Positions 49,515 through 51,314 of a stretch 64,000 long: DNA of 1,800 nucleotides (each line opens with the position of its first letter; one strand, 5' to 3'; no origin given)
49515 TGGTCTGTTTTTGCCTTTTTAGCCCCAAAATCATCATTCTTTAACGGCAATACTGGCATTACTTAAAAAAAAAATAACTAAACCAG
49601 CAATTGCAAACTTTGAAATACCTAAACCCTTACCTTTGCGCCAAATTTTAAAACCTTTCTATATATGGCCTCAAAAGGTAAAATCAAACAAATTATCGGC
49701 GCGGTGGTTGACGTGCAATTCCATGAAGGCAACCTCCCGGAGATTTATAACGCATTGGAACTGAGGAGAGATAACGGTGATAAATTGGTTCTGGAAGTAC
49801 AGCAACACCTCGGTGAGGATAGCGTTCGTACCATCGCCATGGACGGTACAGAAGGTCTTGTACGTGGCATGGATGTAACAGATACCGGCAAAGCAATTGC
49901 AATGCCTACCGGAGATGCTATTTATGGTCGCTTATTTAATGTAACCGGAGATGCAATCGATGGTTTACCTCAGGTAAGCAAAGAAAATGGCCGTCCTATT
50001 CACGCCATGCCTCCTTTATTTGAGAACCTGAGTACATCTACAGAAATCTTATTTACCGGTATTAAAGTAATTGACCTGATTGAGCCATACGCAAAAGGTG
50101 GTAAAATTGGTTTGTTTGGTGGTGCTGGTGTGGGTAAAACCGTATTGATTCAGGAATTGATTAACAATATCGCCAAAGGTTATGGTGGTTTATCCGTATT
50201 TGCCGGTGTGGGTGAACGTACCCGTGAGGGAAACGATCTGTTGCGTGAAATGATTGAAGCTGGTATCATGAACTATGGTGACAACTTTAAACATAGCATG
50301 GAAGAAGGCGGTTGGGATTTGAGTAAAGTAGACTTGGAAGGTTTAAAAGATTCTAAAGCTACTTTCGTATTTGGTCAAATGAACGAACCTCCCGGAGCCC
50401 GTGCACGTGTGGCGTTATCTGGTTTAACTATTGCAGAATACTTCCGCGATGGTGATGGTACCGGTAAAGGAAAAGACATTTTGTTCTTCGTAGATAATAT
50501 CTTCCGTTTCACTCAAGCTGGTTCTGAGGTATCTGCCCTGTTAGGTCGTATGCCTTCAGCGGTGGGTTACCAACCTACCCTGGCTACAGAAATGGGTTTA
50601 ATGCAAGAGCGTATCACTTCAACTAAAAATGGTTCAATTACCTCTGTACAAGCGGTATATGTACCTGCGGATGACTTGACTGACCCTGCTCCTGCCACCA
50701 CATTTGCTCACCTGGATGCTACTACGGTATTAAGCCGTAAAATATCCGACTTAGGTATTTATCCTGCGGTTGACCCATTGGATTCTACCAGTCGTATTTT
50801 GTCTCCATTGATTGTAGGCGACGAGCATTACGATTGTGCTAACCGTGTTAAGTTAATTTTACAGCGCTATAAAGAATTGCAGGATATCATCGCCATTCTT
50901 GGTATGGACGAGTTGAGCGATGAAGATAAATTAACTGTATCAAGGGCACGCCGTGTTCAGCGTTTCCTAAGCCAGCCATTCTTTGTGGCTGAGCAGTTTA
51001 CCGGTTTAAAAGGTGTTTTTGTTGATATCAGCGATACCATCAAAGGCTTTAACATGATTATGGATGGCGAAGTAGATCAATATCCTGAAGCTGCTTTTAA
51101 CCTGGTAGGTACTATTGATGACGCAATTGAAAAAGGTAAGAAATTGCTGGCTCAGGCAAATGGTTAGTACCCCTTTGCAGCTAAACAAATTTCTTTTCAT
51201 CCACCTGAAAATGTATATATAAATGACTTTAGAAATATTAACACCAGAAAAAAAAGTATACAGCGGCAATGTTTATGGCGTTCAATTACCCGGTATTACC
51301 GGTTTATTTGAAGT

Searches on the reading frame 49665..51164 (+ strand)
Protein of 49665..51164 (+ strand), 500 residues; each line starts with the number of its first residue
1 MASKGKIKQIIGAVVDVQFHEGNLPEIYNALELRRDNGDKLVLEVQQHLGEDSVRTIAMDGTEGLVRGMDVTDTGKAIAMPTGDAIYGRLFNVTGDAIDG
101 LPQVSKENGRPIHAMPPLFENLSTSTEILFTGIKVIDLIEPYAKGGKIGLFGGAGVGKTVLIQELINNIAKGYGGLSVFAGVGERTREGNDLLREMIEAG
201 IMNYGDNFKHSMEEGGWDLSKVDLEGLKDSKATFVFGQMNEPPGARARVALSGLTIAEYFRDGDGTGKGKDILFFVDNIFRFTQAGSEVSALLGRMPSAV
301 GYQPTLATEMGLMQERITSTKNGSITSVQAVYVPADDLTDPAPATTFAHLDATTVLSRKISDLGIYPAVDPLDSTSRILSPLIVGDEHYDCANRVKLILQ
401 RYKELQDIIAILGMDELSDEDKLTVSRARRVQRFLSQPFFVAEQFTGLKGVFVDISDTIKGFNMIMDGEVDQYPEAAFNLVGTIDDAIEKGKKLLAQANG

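Call 37: find_encoding_contigs(protein=window:49665-51164:+, flank=3000, max_places=10)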
Protein window:49665-51164:+ (500 aa): 1 contig read that carries it; 1 place shown.
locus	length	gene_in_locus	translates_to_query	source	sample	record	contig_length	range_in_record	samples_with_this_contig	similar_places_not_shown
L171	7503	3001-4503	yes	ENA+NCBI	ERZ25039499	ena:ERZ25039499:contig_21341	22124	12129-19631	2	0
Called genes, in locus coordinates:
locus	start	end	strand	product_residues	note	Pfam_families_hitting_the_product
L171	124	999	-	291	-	PF13568:OMP_b-brl_2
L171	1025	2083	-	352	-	-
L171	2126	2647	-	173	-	PF04542:Sigma70_r2, PF08281:Sigma70_r4_2, PF04545:Sigma70_r4 (weak)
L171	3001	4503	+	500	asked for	PF02874:ATP-synt_ab_N, PF00006:ATP-synt_ab, PF22919:ATP-synt_VA_C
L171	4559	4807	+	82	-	PF02823:ATP-synt_DE_N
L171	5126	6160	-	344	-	PF05496:RuvB_N, PF00004:AAA, PF07728:AAA_5 (faint), PF17864:AAA_lid_4, PF05491:WHD_RuvB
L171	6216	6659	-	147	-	PF04657:DMT_YdcZ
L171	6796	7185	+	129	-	PF01047:MarR (weak), PF12802:MarR_2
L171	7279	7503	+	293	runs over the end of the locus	PF05368:NmrA (weak), PF13460:NAD_binding_10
